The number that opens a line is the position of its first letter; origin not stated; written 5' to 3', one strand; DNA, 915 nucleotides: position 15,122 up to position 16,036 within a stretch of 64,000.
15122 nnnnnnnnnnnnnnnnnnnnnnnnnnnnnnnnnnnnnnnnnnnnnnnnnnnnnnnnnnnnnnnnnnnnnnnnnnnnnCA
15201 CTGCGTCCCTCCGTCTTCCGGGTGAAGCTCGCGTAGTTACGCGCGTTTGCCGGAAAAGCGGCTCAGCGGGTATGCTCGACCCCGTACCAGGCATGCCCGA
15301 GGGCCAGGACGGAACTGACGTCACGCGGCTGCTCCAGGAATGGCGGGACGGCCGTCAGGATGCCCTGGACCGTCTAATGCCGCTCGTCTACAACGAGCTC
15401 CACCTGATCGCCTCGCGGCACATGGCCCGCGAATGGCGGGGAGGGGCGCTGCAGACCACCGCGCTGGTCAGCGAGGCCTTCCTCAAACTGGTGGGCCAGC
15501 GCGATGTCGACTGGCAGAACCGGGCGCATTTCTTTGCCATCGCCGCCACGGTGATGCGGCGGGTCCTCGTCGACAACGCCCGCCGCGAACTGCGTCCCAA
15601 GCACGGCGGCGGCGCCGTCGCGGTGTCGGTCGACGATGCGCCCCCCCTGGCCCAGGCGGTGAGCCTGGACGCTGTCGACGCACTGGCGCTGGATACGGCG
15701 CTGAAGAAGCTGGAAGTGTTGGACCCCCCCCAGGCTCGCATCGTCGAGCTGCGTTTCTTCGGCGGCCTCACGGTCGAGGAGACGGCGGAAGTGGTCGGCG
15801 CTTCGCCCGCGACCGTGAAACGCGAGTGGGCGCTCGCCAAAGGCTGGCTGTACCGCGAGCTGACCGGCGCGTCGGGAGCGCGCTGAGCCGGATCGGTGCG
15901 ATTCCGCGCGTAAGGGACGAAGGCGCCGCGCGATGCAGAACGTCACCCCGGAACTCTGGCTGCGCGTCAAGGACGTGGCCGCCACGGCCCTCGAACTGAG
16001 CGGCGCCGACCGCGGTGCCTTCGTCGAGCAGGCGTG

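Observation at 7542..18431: ECF sigma + Ser/Thr kinase pair divergent from an operon of two unknown secreted paralogs and a 2131-aa surface protein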

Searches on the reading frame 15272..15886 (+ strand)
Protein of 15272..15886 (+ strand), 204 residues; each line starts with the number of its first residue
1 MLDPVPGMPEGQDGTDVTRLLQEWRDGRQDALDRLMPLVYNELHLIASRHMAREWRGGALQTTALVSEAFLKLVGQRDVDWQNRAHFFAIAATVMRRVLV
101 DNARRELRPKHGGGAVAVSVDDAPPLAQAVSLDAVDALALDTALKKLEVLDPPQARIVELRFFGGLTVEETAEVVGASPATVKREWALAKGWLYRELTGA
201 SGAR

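Call 8: search_protein_families(library=pfam, proteins=[window:15272-15886:+], max_evalue=0.01)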
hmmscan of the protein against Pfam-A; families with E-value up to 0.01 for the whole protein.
window:15272-15886:+ (204 aa): 3 families
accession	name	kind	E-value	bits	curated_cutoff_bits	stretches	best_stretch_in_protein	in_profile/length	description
PF07638.17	Sigma70_ECF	-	2.9e-52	177.7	21.1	1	15-198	2-184/185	ECF sigma factor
PF08281.18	Sigma70_r4_2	-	9.5e-09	35.2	25.7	1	145-189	6-50/54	Sigma-70, region 4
PF04545.22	Sigma70_r4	-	1.2e-06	28.4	24.1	1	147-184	2-39/50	Sigma-70, region 4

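Call 9: search_protein_families(library=ncbifam, proteins=[window:15272-15886:+], max_evalue=0.01)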
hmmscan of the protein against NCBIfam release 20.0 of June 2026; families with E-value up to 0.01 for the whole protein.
window:15272-15886:+ (204 aa): 28 families (the best 25 are shown)
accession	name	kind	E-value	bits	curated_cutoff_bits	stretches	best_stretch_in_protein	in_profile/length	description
TIGR02999.1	Sig-70_X6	subfamily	2.3e-61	206.9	126.15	1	15-197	2-182/183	ECF-type sigma factor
TIGR02937.1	sigma70-ECF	superfamily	1.5e-14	53.9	42.9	1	31-197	2-165/165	sigma-70 family RNA polymerase sigma factor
NF009166.1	PRK12513.1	equivalog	2.7e-11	43.5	206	1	17-196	9-185/193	RNA polymerase sigma factor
TIGR02983.1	SigE-fam_strep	subfamily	2.1e-09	37.5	141.55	1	62-193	33-154/162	SigE family RNA polymerase sigma factor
TIGR02952.1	Sig70_famx2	equivalog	2e-07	31.1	206.45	1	61-184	37-157/170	ECF subfamily RNA polymerase sigma factor, BldN family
TIGR02984.1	Sig-70_plancto1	subfamily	5.9e-07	29.2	183.75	1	124-187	120-178/189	RNA polymerase sigma-70 factor, Planctomycetaceae-specific subfamily 1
NF009165.0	PRK12512.1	equivalog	6.1e-07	29.2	198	1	13-183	5-165/184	RNA polymerase sigma factor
NF007227.0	PRK09645.1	subfamily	6.8e-07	29.3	202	1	33-184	12-157/177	sigma-70 family RNA polymerase sigma factor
NF007230.0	PRK09648.1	subfamily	2.5e-06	27.4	209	1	82-183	81-175/195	RNA polymerase sigma factor ShbA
NF058625.1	sigma_PG0214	equivalog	9.4e-06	25.4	130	1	52-184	21-148/170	GFO_1088 family ECF-type sigma factor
NF005644.0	PRK07408.1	subfamily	0.00014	21.6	261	1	128-185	187-241/258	RNA polymerase sigma factor SigF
NF008889.0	PRK11924.1-1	subfamily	0.00022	20.9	181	1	59-187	34-157/173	RNA polymerase sigma factor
NF007216.0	PRK09638.1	equivalog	0.00027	20.7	194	1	16-195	4-172/180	RNA polymerase sigma factor SigY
NF004052.0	PRK05572.1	subfamily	0.00031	20.4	311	0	127-184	183-237/252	SigF/SigG family RNA polymerase sporulation sigma factor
NF009186.0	PRK12534.1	equivalog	0.00037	20.4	267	1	12-184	7-172/187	RNA polymerase sigma factor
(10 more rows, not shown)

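Call 88: find_homologous_proteins(query=window:15293-15886:+, max_evalue=1e-40)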
Query window:15293-15886:+ (197 aa): 7394 proteins with E <= 1e-40 among 8000 candidates; the best 120 are listed.
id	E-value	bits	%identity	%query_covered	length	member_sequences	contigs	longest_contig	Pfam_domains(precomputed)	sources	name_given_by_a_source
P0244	2.4e-123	427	100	100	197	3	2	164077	PF07638.18,PF04545.23,PF08281.19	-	-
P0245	2.5e-107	375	89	98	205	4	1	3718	PF07638.18,PF04545.23,PF08281.19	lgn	-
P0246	2.8e-103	362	86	99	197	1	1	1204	PF07638.18,PF04545.23,PF08281.19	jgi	jgi:RNA polymerase sigma factor (TIGR02999 family)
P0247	4.8e-103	361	85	96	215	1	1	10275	PF07638.18,PF04545.23,PF08281.19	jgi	jgi:RNA polymerase sigma factor (TIGR02999 family)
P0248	7.6e-103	360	86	96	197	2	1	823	PF07638.18,PF04545.23,PF08281.19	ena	-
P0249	6.8e-102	357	85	96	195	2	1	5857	PF07638.18,PF04545.23,PF08281.19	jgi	-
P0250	1.5e-101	356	86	96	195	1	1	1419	PF07638.18,PF04545.23,PF08281.19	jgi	jgi:RNA polymerase sigma-70 factor (ECF subfamily)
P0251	1.6e-101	356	83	99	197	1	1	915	PF07638.18,PF04545.23,PF08281.19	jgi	jgi:RNA polymerase sigma factor (TIGR02999 family)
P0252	5.6e-101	354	83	99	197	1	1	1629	PF07638.18,PF04545.23,PF08281.19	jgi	jgi:RNA polymerase sigma-70 factor (ECF subfamily)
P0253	1.7e-100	352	84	98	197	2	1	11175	PF07638.18,PF04545.23,PF08281.19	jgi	-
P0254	2.3e-100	352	84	98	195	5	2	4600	PF07638.18,PF04545.23,PF08281.19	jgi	jgi:RNA polymerase sigma factor (TIGR02999 family)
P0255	1.4e-99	349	83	96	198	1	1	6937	PF07638.18,PF04545.23,PF08281.19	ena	-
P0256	1.2e-98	346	82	96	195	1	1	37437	PF07638.18,PF04545.23,PF08281.19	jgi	jgi:RNA polymerase sigma factor (TIGR02999 family)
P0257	1.4e-98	346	83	95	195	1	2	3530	PF07638.18,PF04545.23,PF08281.19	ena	-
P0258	1.5e-98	346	81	98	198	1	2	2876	PF07638.18,PF04545.23,PF08281.19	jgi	jgi:RNA polymerase sigma factor (TIGR02999 family)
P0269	1.1e-97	343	82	98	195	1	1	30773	PF07638.18,PF04545.23,PF08281.19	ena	-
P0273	3.2e-97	342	83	96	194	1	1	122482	PF07638.18,PF04545.23,PF08281.19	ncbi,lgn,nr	ncbi:MAG TPA: ECF-type sigma factor [Vicinamibacterales bacterium]|nr:ECF-type sigma factor [Vicinam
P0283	2.8e-96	339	80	97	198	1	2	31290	PF07638.18,PF04545.23,PF08281.19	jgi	jgi:RNA polymerase sigma-70 factor, ECF subfamily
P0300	4.4e-94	332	77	98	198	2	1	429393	PF07638.18,PF04545.23,PF08281.19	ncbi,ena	-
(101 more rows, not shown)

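Call 90: find_encoding_contigs(protein=P0247, flank=8000, max_places=1)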
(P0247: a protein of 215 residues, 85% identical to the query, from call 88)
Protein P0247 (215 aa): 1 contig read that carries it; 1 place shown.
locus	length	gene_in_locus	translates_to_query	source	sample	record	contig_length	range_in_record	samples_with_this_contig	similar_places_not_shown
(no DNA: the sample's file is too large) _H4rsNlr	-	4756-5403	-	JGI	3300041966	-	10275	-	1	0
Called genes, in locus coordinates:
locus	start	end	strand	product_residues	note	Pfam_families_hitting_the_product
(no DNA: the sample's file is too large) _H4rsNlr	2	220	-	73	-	?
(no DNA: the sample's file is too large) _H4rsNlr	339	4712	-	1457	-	PF25390:WD40_RLD, PF13540:RCC1_2 (weak), PF25390:WD40_RLD, PF00415:RCC1 (weak), PF13540:RCC1_2, PF02368:Big_2, PF02368:Big_2, PF22352:K319L-like_PKD, +5 more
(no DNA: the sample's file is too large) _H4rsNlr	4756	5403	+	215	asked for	PF07638:Sigma70_ECF, PF08281:Sigma70_r4_2, PF04545:Sigma70_r4 (weak)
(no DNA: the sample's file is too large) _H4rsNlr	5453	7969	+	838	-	PF00069:Pkinase, PF07714:PK_Tyr_Ser-Thr, PF03109:ABC1, PF00515:TPR_1 (faint)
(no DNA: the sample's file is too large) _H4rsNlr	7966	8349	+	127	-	PF04993:TfoX_N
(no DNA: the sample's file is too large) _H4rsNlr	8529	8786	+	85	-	-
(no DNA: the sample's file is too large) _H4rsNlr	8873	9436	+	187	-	-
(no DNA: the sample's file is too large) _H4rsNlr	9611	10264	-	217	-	PF13004:BACON (weak), PF05345:He_PIG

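Call 91: find_encoding_contigs(protein=P0253, flank=8000, max_places=1)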
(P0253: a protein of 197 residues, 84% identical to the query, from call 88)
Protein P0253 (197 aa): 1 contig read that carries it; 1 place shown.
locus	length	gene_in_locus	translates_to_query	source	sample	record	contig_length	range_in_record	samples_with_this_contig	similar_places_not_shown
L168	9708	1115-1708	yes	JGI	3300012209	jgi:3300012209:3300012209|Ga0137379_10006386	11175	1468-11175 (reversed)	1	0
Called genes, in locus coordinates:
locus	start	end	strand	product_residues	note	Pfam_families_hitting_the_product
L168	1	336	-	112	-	?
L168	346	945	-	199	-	-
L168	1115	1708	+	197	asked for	PF07638:Sigma70_ECF, PF08281:Sigma70_r4_2, PF04545:Sigma70_r4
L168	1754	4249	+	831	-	PF00069:Pkinase, PF07714:PK_Tyr_Ser-Thr, PF03109:ABC1 (weak), PF00515:TPR_1 (faint), PF07719:TPR_2 (faint)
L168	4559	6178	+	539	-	PF00581:Rhodanese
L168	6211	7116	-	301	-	PF00491:Arginase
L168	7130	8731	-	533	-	PF02321:OEP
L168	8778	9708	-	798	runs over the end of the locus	?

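Call 92: find_encoding_contigs(protein=P0273, flank=8000, max_places=1)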
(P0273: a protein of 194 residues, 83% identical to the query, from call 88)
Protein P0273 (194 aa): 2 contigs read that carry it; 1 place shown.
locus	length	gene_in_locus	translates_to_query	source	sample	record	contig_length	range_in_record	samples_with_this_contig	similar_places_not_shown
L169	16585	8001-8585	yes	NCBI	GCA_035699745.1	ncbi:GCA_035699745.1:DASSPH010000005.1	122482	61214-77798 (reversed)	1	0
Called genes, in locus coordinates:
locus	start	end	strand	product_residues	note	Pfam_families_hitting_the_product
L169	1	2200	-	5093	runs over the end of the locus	PF00801:PKD, PF09136:Glucodextran_B, PF18911:PKD_4, PF00801:PKD, PF18911:PKD_4, PF00801:PKD, PF18911:PKD_4, PF17957:Big_7, +8 more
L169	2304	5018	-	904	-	PF13181:TPR_8 (faint), PF13374:TPR_10 (faint), PF00515:TPR_1 (faint), PF13424:TPR_12, PF17874:TPR_MalT, PF13424:TPR_12, PF13432:TPR_16 (weak), PF12770:CHAT, +1 more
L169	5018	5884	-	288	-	PF14559:TPR_19 (faint)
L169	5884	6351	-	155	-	PF04542:Sigma70_r2, PF04545:Sigma70_r4, PF08281:Sigma70_r4_2 (weak)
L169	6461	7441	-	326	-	PF00296:Bac_luciferase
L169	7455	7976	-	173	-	-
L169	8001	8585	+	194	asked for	PF07638:Sigma70_ECF, PF08281:Sigma70_r4_2, PF04545:Sigma70_r4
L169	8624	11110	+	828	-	PF00069:Pkinase, PF07714:PK_Tyr_Ser-Thr, PF03109:ABC1 (weak), PF00515:TPR_1 (faint)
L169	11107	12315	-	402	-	PF01757:Acyl_transf_3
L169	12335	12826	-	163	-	PF02469:Fasciclin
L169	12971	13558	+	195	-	PF01381:HTH_3, PF12844:HTH_19 (weak), PF13560:HTH_31, PF02311:AraC_binding (weak), PF07883:Cupin_2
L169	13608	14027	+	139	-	-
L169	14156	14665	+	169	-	PF05163:DinB (weak)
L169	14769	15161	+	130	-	PF13564:DoxX_2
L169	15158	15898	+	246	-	PF03795:YCII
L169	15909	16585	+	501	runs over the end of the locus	PF00291:PALP, PF00585:Thr_dehydrat_C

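Call 93: find_encoding_contigs(protein=P0256, flank=8000, max_places=1)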
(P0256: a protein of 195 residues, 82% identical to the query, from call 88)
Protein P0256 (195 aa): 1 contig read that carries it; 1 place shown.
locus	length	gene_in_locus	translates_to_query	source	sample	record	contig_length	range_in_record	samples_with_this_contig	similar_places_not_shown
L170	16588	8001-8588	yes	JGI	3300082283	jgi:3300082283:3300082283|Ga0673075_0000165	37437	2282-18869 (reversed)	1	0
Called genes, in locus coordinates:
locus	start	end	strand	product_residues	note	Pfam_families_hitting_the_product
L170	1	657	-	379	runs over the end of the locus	PF04389:Peptidase_M28 (weak), PF01546:Peptidase_M20, PF07687:M20_dimer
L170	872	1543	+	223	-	PF15138:Syncollin (faint), PF00030:Crystall (faint), PF03995:Inhibitor_I36 (weak), PF08964:Crystall_3 (weak)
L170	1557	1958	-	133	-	PF01850:PIN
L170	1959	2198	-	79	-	PF04014:MazE_antitoxin, PF15937:PrlF_antitoxin (weak)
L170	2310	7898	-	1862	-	PF13884:Peptidase_S74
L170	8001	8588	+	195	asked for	PF07638:Sigma70_ECF, PF08281:Sigma70_r4_2, PF04545:Sigma70_r4 (weak)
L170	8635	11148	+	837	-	PF00069:Pkinase, PF01636:APH (faint), PF03109:ABC1 (faint), PF07714:PK_Tyr_Ser-Thr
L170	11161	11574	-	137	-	-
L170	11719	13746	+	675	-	PF05649:Peptidase_M13_N, PF01431:Peptidase_M13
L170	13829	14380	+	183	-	-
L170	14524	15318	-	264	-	PF13428:TPR_14 (faint)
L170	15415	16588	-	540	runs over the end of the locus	PF13667:ThiC-associated, PF01964:ThiC_Rad_SAM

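Call 99: search_protein_families(library=pfam, proteins=[L170:2310-7898:-, L169:7455-7976:-], max_evalue=0.01)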
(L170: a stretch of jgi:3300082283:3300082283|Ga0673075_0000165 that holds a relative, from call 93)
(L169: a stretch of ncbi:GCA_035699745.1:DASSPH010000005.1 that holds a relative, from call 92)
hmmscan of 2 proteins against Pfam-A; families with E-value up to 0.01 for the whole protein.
L170:2310-7898:- (1862 aa): 1 family
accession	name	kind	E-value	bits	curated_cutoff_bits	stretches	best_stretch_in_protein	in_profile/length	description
PF13884.11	Peptidase_S74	-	1.2e-10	42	22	1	1740-1791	1-53/58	Chaperone of endosialidase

L169:7455-7976:- (173 aa): 0 families

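Call 102: find_encoding_contigs(protein=P0269, flank=8000, max_places=1)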
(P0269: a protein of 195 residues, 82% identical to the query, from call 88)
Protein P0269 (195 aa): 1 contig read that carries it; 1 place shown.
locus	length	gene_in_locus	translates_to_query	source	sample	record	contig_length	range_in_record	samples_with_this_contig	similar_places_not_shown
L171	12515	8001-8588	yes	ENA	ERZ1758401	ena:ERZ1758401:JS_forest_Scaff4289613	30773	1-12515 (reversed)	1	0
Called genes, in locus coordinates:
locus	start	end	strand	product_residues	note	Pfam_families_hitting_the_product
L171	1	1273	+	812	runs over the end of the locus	PF12704:MacB_PCD, PF02687:FtsX, PF12704:MacB_PCD, PF02687:FtsX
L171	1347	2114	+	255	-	PF01814:Hemerythrin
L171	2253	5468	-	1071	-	PF00176:SNF2-rel_dom, PF04851:ResIII (weak), PF00271:Helicase_C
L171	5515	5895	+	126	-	PF04519:Bactofilin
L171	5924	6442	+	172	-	-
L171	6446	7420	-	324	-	PF00296:Bac_luciferase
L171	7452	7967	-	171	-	-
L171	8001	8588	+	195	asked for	PF07638:Sigma70_ECF, PF08281:Sigma70_r4_2, PF04545:Sigma70_r4 (weak)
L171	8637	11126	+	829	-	PF00069:Pkinase, PF07714:PK_Tyr_Ser-Thr, PF03109:ABC1 (weak), PF00515:TPR_1 (faint), PF07719:TPR_2 (faint)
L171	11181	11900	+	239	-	PF03995:Inhibitor_I36, PF15138:Syncollin (faint), PF00030:Crystall (faint), PF03995:Inhibitor_I36 (weak), PF08964:Crystall_3 (weak)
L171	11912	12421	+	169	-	PF05163:DinB (weak)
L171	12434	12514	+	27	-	?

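Call 103: find_encoding_contigs(protein=P0283, flank=8000, max_places=1)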
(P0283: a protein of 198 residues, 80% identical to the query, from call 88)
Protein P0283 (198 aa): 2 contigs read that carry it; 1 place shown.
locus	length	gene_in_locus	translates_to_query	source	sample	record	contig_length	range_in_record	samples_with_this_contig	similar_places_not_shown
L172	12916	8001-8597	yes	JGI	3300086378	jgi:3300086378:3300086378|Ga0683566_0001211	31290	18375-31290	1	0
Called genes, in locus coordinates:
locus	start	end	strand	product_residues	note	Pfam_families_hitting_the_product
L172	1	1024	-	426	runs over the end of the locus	PF00109:ketoacyl-synt, PF02801:Ketoacyl-synt_C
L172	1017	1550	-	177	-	PF07977:FabA, PF22818:ApeI-like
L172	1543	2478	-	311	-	PF00698:Acyl_transf_1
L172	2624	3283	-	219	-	PF17837:4PPT_N, PF01648:ACPS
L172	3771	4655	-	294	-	PF00248:Aldo_ket_red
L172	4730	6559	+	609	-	PF07732:Cu-oxidase_3 (weak), PF07731:Cu-oxidase_2, PF07732:Cu-oxidase_3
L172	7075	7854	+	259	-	PF05724:TPMT (weak), PF13489:Methyltransf_23, PF08241:Methyltransf_11, PF08242:Methyltransf_12, PF13649:Methyltransf_25, PF13847:Methyltransf_31 (weak)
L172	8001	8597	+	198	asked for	PF07638:Sigma70_ECF, PF08281:Sigma70_r4_2, PF04545:Sigma70_r4 (weak)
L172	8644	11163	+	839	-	PF00069:Pkinase, PF07714:PK_Tyr_Ser-Thr, PF03109:ABC1 (weak), PF07719:TPR_2 (faint), PF13374:TPR_10 (faint), PF00515:TPR_1 (faint)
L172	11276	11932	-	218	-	PF04012:PspA_IM30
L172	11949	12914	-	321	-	?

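Call 104: find_encoding_contigs(protein=P0300, flank=8000, max_places=1)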
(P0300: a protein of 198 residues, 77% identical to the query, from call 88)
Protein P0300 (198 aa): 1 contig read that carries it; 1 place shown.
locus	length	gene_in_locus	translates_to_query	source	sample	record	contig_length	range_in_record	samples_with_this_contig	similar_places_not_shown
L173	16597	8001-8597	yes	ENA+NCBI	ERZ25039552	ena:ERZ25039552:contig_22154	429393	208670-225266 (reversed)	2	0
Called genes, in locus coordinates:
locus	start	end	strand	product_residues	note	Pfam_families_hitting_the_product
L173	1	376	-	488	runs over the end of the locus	PF00152:tRNA-synt_2 (faint), PF13393:tRNA-synt_His, PF03129:HGTP_anticodon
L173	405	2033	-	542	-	-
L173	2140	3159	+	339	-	PF04055:Radical_SAM, PF06463:Mob_synth_C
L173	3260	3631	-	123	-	PF08544:GHMP_kinases_C (weak)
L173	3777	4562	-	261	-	PF10509:GalKase_gal_bdg, PF00288:GHMP_kinases_N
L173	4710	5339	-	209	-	PF12804:NTP_transf_3, PF00483:NTP_transferase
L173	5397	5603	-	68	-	PF21252:Glyco_hydro_109_C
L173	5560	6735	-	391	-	PF01408:GFO_IDH_MocA, PF21252:Glyco_hydro_109_C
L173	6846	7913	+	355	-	PF00667:FAD_binding_1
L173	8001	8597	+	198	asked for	PF07638:Sigma70_ECF, PF08281:Sigma70_r4_2, PF04545:Sigma70_r4 (weak)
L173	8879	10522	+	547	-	PF07714:PK_Tyr_Ser-Thr, PF00069:Pkinase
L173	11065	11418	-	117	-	-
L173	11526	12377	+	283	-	-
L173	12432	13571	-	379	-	PF08323:Glyco_transf_5 (faint), PF13439:Glyco_transf_4, PF13477:Glyco_trans_4_2, PF13579:Glyco_trans_4_4, PF20706:GT4-conflict, PF00534:Glycos_transf_1, PF13692:Glyco_trans_1_4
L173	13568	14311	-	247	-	PF02585:PIG-L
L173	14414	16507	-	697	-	PF23545:Zn_ribbon_HMPTM, PF04055:Radical_SAM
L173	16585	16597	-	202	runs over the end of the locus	PF01794:Ferric_reduct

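Call 108: search_solved_structures(query=window:15293-15886:+, max_evalue=0.001, show_alignments=1)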
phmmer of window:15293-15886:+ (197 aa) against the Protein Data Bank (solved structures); distinct sequences matched with E-value up to 0.001: 1.
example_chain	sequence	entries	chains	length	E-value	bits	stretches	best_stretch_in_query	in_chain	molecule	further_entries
6dxo_A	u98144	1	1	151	8.1e-05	25.7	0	131-177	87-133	RNA polymerase ECF-subfamily sigma factor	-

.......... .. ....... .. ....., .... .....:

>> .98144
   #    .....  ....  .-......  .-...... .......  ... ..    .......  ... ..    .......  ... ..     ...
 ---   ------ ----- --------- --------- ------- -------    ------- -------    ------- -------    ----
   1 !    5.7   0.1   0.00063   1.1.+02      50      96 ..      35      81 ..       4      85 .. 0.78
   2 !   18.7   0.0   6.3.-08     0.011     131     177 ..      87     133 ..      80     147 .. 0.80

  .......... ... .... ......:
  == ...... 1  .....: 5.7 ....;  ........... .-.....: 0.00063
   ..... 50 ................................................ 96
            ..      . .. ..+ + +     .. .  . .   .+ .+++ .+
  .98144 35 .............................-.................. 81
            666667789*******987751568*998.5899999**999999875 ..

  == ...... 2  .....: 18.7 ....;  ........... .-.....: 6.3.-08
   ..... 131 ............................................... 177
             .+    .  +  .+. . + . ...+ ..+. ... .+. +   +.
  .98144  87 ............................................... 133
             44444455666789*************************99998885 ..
